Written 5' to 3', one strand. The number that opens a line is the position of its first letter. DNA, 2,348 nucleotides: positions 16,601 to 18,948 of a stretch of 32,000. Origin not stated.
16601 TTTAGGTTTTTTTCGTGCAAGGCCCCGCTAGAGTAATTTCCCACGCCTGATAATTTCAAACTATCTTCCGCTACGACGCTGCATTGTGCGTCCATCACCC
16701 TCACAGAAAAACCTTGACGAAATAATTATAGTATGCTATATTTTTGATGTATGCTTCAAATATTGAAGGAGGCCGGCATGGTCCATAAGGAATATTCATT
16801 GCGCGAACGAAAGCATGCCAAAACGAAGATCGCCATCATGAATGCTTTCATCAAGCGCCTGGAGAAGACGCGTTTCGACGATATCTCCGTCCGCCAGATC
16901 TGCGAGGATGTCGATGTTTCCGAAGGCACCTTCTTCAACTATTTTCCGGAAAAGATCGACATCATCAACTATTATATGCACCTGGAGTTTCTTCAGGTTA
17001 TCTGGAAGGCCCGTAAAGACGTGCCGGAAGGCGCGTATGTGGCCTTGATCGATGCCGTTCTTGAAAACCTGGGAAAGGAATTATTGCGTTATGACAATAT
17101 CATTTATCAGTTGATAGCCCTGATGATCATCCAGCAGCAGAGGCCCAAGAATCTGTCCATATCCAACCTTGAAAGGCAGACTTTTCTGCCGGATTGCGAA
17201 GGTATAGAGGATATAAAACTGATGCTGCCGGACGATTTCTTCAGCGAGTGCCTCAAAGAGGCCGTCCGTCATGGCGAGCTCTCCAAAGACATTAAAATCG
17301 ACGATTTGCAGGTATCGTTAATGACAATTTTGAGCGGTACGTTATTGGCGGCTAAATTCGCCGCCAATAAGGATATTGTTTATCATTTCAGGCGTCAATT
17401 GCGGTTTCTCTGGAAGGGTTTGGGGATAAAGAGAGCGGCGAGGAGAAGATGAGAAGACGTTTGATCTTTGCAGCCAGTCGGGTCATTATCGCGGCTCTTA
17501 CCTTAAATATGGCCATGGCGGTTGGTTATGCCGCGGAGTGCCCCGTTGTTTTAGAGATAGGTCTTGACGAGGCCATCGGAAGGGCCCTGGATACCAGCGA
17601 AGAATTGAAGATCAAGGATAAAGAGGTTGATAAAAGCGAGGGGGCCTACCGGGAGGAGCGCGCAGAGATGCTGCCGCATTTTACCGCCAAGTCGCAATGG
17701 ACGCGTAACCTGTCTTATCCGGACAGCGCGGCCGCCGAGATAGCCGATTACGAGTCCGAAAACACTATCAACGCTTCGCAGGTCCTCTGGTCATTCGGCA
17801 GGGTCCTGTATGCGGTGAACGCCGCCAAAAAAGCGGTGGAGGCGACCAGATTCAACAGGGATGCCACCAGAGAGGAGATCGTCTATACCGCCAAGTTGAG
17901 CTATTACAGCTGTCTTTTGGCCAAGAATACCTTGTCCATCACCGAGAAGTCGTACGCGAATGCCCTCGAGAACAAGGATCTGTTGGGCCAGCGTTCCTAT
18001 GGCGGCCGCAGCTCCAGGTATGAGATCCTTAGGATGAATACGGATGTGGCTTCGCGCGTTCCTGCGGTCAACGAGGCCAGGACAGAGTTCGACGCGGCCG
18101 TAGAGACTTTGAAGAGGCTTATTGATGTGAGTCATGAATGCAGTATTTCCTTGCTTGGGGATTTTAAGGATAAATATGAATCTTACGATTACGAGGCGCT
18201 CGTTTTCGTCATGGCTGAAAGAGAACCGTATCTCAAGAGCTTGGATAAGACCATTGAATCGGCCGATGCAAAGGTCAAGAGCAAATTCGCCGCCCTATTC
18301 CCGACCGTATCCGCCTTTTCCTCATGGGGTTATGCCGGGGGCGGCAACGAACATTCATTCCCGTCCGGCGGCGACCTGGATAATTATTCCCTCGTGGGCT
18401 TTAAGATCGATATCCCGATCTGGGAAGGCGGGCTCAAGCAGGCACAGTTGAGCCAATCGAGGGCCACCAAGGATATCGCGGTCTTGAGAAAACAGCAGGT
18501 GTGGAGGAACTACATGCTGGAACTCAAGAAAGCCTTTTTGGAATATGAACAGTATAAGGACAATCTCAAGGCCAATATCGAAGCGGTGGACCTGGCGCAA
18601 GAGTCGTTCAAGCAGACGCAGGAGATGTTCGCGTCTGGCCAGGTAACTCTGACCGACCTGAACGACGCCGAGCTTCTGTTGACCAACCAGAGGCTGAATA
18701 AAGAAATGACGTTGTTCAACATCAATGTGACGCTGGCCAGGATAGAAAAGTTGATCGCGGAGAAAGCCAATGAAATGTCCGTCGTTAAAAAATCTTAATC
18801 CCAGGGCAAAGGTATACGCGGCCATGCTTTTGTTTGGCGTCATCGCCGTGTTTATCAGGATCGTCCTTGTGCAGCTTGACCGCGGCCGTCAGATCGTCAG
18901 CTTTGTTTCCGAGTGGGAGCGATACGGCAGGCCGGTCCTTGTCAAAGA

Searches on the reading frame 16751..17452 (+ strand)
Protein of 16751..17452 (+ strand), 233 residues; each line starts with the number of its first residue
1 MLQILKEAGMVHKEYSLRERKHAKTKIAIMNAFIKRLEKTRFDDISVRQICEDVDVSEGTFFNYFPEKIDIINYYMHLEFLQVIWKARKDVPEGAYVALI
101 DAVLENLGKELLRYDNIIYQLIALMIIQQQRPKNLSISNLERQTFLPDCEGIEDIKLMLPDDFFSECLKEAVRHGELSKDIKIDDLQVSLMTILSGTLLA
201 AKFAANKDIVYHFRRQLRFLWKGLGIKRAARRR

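Call 79: search_protein_families(library=pfam, proteins=[window:16751-17452:+], max_evalue=0.001)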
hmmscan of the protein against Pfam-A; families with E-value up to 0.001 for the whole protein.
window:16751-17452:+ (233 aa): 2 families
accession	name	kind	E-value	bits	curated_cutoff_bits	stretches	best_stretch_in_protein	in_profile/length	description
PF00440.29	TetR_N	-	0.00043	20.5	24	0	42-72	14-44/47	Bacterial regulatory proteins, tetR family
PF16925.10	TetR_C_13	-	0.0005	20.9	27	0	163-216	55-108/109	Tetracyclin repressor-like, C-terminal domain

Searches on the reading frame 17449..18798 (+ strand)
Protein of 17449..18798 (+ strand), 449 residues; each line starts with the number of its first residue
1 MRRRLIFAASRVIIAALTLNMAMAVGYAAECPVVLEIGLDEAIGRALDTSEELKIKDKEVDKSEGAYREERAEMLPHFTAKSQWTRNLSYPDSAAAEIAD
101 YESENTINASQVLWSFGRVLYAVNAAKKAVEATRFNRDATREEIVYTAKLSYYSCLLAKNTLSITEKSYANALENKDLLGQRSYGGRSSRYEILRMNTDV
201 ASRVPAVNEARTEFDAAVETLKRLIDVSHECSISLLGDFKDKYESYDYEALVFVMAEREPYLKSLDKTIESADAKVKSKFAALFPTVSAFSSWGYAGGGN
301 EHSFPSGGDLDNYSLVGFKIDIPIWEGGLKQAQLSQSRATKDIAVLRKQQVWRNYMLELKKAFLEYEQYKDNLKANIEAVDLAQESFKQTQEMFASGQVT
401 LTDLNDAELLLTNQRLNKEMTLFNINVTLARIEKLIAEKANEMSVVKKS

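Call 79: search_protein_families(library=pfam, proteins=[window:17449-18798:+], max_evalue=0.001)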
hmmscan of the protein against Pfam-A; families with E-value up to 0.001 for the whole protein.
window:17449-18798:+ (449 aa): 1 family
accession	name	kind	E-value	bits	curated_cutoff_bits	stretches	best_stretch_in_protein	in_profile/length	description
PF02321.23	OEP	-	6.2e-50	170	22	2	253-436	6-186/187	Outer membrane efflux protein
